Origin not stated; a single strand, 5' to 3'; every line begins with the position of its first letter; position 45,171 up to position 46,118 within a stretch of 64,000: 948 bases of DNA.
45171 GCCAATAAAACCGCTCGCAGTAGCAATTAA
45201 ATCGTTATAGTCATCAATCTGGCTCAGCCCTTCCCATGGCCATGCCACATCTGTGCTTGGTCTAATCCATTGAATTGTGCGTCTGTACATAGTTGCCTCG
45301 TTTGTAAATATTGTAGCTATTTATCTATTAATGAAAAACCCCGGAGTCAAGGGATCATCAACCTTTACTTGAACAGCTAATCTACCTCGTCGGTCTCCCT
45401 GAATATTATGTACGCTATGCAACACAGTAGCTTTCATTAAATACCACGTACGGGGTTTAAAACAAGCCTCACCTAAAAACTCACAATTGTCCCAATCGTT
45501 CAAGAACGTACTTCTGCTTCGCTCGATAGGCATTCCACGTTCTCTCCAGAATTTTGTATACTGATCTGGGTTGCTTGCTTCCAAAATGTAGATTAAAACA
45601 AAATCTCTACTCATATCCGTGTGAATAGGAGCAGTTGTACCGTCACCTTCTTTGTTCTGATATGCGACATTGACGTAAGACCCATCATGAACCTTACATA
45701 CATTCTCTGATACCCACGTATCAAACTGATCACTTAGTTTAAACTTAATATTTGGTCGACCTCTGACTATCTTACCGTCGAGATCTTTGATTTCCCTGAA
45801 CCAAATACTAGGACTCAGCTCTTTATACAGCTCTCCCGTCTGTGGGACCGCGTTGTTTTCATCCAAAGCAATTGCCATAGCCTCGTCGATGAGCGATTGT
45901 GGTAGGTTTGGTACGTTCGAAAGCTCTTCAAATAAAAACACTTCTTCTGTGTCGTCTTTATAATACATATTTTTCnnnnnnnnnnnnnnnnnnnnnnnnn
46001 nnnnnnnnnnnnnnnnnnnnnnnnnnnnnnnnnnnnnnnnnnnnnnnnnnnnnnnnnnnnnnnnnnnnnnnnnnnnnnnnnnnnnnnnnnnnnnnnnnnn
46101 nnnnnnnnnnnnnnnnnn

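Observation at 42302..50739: - strand block of small-molecule / modification enzymes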

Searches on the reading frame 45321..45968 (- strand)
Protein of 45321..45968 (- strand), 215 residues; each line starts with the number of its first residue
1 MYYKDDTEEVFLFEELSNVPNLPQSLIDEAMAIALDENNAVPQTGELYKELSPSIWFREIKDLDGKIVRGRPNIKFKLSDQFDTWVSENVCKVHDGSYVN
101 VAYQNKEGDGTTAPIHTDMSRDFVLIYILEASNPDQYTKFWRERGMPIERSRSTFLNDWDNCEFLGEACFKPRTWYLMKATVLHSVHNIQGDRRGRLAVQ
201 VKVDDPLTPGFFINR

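Call 3: search_protein_families(library=pfam, proteins=[window:45321-45968:-], max_evalue=0.1)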
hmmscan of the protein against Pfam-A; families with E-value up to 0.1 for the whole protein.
window:45321-45968:- (215 aa): 0 families

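Call 4: search_protein_families(library=phrogs, proteins=[window:45321-45968:-], max_evalue=0.01)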
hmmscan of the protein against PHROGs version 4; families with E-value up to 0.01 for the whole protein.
window:45321-45968:- (215 aa): 0 families

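Call 12: search_protein_families(library=ncbifam, proteins=[window:45321-45968:-], max_evalue=0.1)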
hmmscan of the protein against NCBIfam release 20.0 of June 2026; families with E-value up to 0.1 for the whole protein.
window:45321-45968:- (215 aa): 0 families

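Call 57: search_solved_structures(query=A3, max_evalue=10, show_alignments=2)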
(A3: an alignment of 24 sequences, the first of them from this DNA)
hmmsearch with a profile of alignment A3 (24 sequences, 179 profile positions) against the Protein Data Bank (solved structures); distinct sequences matched with E-value up to 10: 3.
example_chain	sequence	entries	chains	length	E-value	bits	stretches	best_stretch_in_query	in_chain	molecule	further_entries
2gw1_A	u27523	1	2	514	0.002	21.4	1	29-116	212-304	Mitochondrial precursor proteins import receptor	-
8auv_F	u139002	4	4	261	0.35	14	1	35-131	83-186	eS1 (40S ribosomal protein S3a) | 40S ribosomal protein S3a | Small ribosomal subunit protein eS1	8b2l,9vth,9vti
9jux_A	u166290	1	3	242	1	12.5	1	29-114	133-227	Carboxylesterase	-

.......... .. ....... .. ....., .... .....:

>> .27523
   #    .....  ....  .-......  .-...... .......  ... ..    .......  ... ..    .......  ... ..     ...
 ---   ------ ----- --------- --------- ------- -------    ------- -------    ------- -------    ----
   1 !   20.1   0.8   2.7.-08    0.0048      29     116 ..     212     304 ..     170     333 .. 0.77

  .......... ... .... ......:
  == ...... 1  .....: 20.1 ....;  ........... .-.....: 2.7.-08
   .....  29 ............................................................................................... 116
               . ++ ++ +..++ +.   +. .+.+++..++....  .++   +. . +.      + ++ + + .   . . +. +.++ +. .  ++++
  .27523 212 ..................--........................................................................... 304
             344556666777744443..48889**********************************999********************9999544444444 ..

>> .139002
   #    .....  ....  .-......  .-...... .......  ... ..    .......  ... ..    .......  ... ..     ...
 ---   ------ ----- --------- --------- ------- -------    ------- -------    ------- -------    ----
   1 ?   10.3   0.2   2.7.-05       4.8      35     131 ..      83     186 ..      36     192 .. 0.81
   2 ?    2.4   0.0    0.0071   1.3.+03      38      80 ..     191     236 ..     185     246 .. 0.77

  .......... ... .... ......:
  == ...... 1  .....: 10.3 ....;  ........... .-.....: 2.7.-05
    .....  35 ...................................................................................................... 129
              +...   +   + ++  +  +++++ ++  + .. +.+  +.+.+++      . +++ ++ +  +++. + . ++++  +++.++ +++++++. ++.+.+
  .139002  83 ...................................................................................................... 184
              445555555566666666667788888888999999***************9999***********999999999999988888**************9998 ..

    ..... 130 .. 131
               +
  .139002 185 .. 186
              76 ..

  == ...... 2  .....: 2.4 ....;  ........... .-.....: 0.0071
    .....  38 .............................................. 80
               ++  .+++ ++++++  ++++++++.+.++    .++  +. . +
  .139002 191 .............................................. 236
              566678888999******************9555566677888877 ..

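Call 59: search_protein_families(library=pfam, alignment_id=A3, max_evalue=1)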
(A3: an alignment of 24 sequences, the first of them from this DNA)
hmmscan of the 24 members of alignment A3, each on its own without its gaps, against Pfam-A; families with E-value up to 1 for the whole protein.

A. member 1, seq(215 aa): 0 families

B. families by the number of members that match (of 24 scanned): 11 families
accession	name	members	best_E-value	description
PF22304.1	ASLyase_C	1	0.0091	Adenylosuccinate Lyase, C-terminal domain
PF12826.13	HHH_2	1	0.015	Helix-hairpin-helix motif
PF03859.21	CG-1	1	0.027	CG-1 domain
PF05118.21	Asp_Arg_Hydrox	1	0.041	Aspartyl/Asparaginyl beta-hydroxylase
PF19005.6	DUF5734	1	0.042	Domain of unknown function (DUF5734)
PF19465.4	DUF6002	1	0.087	Family of unknown function (DUF6002)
PF07328.17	VirD1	1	0.12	T-DNA border endonuclease VirD1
PF04399.18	Glutaredoxin2_C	1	0.2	Glutaredoxin 2, C terminal domain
PF14291.11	DUF4371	1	0.26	Domain of unknown function (DUF4371)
PF17697.6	DUF5543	1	0.27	Family of unknown function (DUF5543)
PF22221.2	NigD_N-like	1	0.27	Lipoprotein BF3042 OB domain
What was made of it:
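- Checked: The two 'cupin/2OG-like' proteins (g2, g5) hit no Pfam family or PDB sequence (calls 3, 57, 59).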

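Call 96: search_protein_families(library=padloc, proteins=[window:45321-45968:-], max_evalue=0.01)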
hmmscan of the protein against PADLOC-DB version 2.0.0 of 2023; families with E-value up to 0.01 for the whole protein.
window:45321-45968:- (215 aa): 0 families
